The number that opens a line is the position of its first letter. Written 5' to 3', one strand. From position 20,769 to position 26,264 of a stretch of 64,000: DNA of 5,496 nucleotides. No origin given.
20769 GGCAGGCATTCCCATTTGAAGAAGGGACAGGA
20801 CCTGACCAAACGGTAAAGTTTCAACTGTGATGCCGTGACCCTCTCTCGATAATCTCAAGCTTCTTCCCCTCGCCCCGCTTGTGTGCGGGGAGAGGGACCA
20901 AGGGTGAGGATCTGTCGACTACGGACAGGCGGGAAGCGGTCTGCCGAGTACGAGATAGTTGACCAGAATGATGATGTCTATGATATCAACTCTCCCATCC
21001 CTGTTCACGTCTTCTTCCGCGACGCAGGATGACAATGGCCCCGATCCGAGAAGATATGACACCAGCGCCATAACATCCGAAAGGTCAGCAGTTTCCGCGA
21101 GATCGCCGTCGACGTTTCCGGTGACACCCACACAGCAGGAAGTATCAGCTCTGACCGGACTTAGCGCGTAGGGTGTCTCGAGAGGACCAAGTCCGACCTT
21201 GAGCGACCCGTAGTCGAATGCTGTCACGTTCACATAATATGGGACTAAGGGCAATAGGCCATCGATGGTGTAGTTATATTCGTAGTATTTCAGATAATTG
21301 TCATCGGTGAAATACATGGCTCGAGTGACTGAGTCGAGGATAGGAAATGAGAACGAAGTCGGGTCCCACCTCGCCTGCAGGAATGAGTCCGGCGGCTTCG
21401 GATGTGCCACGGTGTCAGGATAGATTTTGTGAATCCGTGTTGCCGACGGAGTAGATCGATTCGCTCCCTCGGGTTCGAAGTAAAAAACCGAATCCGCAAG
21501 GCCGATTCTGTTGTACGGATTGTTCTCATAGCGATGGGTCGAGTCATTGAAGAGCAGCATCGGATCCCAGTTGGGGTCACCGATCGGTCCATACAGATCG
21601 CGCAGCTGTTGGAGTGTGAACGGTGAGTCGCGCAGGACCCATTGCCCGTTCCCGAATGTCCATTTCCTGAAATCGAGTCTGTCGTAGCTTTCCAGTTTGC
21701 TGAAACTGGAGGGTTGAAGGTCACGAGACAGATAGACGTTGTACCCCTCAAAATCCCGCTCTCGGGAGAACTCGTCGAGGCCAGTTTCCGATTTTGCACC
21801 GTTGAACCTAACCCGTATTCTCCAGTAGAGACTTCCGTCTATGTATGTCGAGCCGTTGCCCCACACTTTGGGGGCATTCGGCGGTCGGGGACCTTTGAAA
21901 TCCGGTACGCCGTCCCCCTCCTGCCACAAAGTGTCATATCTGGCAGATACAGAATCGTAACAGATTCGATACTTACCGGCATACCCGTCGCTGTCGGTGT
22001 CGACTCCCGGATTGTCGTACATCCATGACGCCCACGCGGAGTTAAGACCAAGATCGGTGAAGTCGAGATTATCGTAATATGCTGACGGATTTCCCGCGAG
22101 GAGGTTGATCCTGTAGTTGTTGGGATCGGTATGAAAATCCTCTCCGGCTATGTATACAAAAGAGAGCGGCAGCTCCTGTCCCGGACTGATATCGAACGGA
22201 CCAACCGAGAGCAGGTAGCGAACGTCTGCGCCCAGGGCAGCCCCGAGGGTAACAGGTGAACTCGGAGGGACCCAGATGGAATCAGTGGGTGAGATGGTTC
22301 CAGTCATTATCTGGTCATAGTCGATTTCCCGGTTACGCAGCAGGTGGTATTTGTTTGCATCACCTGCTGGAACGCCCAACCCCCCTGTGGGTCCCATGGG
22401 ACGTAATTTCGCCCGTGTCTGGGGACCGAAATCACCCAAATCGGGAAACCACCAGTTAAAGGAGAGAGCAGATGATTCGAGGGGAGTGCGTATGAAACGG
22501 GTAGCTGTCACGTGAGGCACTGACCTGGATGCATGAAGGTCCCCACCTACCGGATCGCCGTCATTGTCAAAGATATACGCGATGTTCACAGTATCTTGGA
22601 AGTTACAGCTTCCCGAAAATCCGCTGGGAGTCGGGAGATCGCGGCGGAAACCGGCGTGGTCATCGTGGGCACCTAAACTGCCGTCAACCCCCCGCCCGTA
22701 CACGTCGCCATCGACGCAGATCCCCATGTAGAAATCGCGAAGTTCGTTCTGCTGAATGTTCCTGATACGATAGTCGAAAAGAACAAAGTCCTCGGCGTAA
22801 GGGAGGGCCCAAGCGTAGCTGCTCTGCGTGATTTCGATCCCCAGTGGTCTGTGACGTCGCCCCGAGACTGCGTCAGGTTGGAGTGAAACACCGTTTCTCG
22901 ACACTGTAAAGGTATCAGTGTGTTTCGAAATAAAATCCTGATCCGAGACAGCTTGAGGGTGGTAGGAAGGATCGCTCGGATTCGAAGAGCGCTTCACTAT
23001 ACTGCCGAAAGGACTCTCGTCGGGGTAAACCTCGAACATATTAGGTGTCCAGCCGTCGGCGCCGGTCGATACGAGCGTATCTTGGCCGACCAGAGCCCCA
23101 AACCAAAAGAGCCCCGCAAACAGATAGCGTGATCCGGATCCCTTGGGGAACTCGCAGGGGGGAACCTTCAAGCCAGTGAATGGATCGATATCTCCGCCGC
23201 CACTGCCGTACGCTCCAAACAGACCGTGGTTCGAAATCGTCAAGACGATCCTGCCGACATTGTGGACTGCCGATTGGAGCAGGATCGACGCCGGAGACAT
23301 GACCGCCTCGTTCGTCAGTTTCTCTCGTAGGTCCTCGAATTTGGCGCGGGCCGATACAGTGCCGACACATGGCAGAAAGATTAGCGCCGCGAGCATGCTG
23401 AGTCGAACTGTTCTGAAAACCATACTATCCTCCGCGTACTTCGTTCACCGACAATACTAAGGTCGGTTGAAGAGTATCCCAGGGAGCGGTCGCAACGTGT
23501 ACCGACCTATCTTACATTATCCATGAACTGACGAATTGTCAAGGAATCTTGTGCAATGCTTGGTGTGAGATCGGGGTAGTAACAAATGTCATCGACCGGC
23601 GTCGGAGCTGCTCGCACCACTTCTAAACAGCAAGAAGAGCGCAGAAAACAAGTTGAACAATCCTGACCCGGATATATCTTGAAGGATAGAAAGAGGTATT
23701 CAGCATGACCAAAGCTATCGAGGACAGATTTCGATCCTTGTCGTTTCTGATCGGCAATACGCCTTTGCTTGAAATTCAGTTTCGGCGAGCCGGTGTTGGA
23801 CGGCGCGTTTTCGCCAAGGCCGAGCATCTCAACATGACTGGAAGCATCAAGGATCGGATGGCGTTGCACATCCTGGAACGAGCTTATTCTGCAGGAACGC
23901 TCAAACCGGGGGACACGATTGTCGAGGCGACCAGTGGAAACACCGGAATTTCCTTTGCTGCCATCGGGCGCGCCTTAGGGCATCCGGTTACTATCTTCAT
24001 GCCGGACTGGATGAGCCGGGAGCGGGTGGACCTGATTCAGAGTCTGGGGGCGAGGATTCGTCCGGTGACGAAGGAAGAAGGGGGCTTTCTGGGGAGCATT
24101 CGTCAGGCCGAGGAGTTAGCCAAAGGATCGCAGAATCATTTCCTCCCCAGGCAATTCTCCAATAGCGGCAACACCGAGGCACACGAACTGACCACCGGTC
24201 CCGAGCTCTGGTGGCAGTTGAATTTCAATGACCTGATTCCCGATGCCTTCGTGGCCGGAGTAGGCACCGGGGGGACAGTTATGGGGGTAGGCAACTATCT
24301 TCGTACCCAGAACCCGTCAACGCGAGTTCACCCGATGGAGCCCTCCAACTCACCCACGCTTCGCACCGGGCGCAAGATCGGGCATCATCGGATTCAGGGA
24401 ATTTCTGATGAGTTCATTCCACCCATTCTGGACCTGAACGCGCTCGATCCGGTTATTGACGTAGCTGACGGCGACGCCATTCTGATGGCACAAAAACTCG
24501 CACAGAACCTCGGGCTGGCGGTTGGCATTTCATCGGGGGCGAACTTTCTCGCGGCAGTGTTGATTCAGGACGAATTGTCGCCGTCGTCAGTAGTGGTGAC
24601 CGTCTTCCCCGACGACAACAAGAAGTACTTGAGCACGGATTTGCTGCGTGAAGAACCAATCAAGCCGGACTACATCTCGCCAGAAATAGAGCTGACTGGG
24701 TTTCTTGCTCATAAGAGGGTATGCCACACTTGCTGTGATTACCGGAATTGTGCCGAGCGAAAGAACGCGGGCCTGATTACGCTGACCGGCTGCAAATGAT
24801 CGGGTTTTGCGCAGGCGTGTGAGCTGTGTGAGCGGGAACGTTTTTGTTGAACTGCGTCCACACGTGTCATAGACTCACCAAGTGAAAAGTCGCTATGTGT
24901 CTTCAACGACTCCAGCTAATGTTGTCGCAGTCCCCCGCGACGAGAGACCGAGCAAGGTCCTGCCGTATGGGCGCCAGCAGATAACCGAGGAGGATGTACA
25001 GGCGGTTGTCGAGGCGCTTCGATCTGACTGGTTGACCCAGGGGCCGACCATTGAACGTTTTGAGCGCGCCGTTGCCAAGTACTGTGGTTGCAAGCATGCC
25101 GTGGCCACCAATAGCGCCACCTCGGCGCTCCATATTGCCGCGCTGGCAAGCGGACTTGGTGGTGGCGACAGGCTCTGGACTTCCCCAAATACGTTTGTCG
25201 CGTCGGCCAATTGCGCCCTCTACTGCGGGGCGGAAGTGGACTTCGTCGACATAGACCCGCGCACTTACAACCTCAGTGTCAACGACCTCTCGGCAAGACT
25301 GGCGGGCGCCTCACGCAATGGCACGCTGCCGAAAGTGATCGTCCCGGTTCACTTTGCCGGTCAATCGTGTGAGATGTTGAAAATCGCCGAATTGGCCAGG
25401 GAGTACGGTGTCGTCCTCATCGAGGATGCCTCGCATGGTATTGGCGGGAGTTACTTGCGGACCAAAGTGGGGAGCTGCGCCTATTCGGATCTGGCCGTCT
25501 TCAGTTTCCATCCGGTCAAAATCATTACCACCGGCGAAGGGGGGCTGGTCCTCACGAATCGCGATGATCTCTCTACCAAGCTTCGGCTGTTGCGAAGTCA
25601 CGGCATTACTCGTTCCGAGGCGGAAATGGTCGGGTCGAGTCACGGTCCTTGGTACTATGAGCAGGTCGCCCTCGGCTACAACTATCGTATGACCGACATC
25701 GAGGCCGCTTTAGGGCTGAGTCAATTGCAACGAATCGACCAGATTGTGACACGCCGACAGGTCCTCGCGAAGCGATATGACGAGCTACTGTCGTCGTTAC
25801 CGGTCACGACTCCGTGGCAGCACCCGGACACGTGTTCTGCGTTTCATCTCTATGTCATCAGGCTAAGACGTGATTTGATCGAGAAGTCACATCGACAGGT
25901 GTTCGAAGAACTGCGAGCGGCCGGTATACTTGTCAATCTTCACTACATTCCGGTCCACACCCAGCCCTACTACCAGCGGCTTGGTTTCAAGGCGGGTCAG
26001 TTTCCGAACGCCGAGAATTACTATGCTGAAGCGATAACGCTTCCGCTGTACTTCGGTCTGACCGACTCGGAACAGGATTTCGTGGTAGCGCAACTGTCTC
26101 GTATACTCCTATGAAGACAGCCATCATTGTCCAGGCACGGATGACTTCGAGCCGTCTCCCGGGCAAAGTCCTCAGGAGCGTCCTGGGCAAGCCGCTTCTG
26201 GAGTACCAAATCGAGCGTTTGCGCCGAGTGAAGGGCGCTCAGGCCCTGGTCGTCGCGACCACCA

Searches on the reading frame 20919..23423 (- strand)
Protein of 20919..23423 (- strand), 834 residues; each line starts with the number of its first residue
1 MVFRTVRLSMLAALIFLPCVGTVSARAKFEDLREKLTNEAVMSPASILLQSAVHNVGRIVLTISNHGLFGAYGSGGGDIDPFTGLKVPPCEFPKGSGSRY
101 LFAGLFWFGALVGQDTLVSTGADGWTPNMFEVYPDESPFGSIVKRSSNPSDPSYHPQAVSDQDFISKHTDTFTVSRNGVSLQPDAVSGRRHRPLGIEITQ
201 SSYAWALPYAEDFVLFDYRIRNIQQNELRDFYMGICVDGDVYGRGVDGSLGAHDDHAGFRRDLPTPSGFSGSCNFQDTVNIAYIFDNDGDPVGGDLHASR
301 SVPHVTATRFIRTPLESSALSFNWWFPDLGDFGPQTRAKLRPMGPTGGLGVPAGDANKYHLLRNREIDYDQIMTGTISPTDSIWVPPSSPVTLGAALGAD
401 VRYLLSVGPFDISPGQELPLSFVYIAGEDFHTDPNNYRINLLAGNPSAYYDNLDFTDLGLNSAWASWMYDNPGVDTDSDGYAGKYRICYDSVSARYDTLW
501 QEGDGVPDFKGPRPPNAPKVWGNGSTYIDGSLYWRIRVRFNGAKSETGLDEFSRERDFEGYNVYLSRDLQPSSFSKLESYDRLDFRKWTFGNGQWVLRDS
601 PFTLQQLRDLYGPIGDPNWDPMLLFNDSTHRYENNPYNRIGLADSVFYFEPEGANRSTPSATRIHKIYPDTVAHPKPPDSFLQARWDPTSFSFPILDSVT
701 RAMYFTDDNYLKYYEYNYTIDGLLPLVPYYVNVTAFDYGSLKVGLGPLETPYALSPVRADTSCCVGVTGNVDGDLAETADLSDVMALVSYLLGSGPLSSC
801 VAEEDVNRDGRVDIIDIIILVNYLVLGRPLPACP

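Call 5: search_protein_families(library=pfam, proteins=[window:20922-23423:-], max_evalue=1)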
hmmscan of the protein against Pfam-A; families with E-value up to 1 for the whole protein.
window:20922-23423:- (834 aa): 1 family
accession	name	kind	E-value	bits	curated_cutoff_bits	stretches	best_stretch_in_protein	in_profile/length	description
PF00404.24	Dockerin_1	-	1.4e-05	25.6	22.9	1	780-824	11-56/57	Dockerin type I domain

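Call 7: search_protein_families(library=ncbifam, proteins=[window:20922-23423:-], max_evalue=1)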
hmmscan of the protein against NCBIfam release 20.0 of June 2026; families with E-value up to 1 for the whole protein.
window:20922-23423:- (834 aa): 2 families
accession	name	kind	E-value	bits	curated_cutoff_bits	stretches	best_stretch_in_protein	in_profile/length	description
NF045500.1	Omp28_seleno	equivalog_domain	0.00012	21.5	200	1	765-824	314-375/377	Omp28-related selenoprotein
NF049990.1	CellobisidaseCelK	equivalog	0.035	12.2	1700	1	770-825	833-883/889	cellulose 1,4-beta-cellobiosidase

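Call 21: find_encoding_contigs(protein=window:20919-23423:-, flank=10000, max_places=6)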
Protein window:20919-23423:- (834 aa): 3 contigs read that carry it; 1 place shown.
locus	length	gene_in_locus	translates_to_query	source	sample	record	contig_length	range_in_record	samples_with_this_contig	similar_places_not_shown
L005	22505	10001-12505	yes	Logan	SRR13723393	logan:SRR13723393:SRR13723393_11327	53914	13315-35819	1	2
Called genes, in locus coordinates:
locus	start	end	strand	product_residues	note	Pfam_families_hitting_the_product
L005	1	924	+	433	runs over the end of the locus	PF19982:DUF6418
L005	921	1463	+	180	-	PF00132:Hexapep, PF14602:Hexapep_2 (weak)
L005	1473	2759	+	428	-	PF13439:Glyco_transf_4, PF13579:Glyco_trans_4_4, PF00534:Glycos_transf_1, PF20706:GT4-conflict (faint), PF13692:Glyco_trans_1_4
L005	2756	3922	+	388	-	PF13439:Glyco_transf_4 (weak), PF00534:Glycos_transf_1, PF13692:Glyco_trans_1_4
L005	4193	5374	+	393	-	PF02706:Wzz, PF13807:GNVR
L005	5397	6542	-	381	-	PF04101:Glyco_tran_28_C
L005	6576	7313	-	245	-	PF02348:CTP_transf_3, PF12804:NTP_transf_3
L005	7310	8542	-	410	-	PF00155:Aminotran_1_2 (faint), PF01041:DegT_DnrJ_EryC1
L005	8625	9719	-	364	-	PF00291:PALP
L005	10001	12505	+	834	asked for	PF00404:Dockerin_1 (faint)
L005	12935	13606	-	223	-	-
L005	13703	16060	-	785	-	PF01546:Peptidase_M20 (weak), PF04389:Peptidase_M28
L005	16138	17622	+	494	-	PF00375:SDF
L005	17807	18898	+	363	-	PF25917:BSH_RND, PF25973:BSH_CzcB (weak), PF25876:HH_MFP_RND (weak), PF25954:Beta-barrel_RND_2, PF25975:CzcB_C (weak), PF25989:YknX_C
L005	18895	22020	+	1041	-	PF00873:ACR_tran, PF03176:MMPL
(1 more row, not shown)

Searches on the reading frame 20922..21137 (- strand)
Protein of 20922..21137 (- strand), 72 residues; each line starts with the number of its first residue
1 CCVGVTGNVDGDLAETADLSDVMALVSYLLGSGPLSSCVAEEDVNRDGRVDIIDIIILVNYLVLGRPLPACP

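Call 5: search_protein_families(library=pfam, proteins=[window:20922-21137:-], max_evalue=1)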
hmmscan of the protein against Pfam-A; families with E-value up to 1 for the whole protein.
window:20922-21137:- (72 aa): 1 family
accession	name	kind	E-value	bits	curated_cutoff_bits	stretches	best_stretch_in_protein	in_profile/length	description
PF00404.24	Dockerin_1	-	2.6e-07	31.2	22.9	1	18-62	11-56/57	Dockerin type I domain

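Call 7: search_protein_families(library=ncbifam, proteins=[window:20922-21137:-], max_evalue=1)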
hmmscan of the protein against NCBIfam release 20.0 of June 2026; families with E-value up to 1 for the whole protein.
window:20922-21137:- (72 aa): 2 families
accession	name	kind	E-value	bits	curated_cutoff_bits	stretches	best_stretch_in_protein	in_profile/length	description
NF045500.1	Omp28_seleno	equivalog_domain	2e-06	27.4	200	1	3-62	314-375/377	Omp28-related selenoprotein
NF049990.1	CellobisidaseCelK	equivalog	0.00056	18.2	1700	1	8-63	833-883/889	cellulose 1,4-beta-cellobiosidase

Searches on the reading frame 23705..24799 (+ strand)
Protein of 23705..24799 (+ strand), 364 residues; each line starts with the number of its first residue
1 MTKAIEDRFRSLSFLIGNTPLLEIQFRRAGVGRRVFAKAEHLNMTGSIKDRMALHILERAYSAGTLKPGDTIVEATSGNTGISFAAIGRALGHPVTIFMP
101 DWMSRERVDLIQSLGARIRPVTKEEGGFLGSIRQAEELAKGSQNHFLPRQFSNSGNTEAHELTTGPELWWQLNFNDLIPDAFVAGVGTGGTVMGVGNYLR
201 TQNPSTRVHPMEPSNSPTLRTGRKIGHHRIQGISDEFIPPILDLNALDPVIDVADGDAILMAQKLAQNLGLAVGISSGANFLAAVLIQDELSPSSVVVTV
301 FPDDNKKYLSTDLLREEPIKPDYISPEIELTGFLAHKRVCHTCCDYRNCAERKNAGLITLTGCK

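Call 13: search_protein_families(library=pfam, proteins=[window:23705-24799:+], max_evalue=0.001)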
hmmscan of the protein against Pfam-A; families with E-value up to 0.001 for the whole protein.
window:23705-24799:+ (364 aa): 1 family
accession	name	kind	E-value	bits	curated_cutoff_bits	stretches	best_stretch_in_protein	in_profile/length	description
PF00291.31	PALP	-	1.7e-70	238.1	35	1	13-303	2-295/295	Pyridoxal-phosphate dependent enzyme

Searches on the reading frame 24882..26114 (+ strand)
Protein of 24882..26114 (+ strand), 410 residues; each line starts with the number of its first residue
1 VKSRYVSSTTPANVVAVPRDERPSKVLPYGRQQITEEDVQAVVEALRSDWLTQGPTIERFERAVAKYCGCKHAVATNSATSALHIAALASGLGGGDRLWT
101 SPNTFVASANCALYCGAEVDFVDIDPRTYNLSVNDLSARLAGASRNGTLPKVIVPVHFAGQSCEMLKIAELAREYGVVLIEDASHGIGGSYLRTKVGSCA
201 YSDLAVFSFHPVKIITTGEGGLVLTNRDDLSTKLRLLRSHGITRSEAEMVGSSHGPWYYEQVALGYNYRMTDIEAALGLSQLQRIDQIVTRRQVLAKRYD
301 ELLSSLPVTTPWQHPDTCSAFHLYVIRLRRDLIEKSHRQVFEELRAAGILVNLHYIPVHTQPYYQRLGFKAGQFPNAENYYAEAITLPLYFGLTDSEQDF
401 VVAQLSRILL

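Call 13: search_protein_families(library=pfam, proteins=[window:24882-26114:+], max_evalue=0.001)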
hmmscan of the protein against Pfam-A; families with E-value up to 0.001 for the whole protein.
window:24882-26114:+ (410 aa): 2 families
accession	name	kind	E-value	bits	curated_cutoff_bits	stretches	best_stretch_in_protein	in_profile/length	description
PF01041.23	DegT_DnrJ_EryC1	-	5.3e-111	371.7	19.8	1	33-405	2-359/360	DegT/DnrJ/EryC1/StrS aminotransferase family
PF00155.27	Aminotran_1_2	-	8.3e-07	28.9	19.7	1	53-189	37-192/361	Aminotransferase class I and II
